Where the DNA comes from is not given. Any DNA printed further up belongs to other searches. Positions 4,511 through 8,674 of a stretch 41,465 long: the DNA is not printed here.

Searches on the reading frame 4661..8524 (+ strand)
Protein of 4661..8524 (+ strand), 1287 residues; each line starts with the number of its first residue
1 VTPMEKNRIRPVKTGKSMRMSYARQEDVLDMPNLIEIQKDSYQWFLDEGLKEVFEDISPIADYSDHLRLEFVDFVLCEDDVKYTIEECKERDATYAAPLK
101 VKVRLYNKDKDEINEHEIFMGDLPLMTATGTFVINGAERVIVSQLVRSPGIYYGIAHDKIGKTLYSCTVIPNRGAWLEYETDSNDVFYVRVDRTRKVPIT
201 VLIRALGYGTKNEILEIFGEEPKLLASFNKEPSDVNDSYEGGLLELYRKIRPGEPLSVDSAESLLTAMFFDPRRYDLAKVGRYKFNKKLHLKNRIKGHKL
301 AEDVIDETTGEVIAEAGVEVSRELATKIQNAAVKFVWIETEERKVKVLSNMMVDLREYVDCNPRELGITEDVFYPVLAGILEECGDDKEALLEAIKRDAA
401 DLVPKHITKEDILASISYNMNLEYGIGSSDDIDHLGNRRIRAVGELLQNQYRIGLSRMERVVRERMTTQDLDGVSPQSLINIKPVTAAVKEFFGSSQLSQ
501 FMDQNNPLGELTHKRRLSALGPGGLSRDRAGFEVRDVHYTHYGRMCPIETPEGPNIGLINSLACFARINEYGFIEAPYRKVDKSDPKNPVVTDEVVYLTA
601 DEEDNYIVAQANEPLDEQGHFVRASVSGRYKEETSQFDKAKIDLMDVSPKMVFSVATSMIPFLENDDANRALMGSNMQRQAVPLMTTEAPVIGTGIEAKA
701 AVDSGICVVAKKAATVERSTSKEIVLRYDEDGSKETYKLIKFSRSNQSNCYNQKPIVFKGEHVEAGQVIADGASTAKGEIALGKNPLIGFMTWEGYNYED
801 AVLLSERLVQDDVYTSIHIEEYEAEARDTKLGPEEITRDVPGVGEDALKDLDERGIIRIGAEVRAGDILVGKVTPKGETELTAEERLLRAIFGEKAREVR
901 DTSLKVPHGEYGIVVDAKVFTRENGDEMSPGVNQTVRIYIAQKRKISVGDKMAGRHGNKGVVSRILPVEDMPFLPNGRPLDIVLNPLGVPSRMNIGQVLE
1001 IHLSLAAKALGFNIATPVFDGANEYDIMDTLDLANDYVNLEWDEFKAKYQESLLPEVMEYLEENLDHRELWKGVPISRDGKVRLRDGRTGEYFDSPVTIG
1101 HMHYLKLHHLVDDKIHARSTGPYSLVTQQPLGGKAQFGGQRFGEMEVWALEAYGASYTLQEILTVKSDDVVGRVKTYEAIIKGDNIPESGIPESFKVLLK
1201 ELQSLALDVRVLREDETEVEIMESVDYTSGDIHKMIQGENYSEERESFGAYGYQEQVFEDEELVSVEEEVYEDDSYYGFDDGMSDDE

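Call 57: search_protein_families(library=pfam, proteins=[window:4661-8524:+], max_evalue=0.00001)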
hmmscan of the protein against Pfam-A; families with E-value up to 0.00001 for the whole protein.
window:4661-8524:+ (1287 aa): 6 families
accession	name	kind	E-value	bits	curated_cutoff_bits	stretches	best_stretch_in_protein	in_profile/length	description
PF00562.33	RNA_pol_Rpb2_6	-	4.5e-132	441.1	23.4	1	709-1136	1-373/373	RNA polymerase Rpb2, domain 6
PF04561.19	RNA_pol_Rpb2_2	-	3.1e-29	102.4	21.7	1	147-295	1-151/190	RNA polymerase Rpb2, domain 2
PF04565.21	RNA_pol_Rpb2_3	-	9.2e-29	99.9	21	1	500-568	1-68/68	RNA polymerase Rpb2, domain 3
PF04560.25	RNA_pol_Rpb2_7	-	1.9e-28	99.1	32.1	1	1138-1212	1-85/87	RNA polymerase Rpb2, domain 7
PF10385.14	RNA_pol_Rpb2_45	-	5.9e-26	90.7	28.2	1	578-648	1-66/66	RNA polymerase beta subunit external 1 domain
PF04563.20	RNA_pol_Rpb2_1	-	6.4e-21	75.3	28.2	1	33-486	1-202/203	RNA polymerase beta subunit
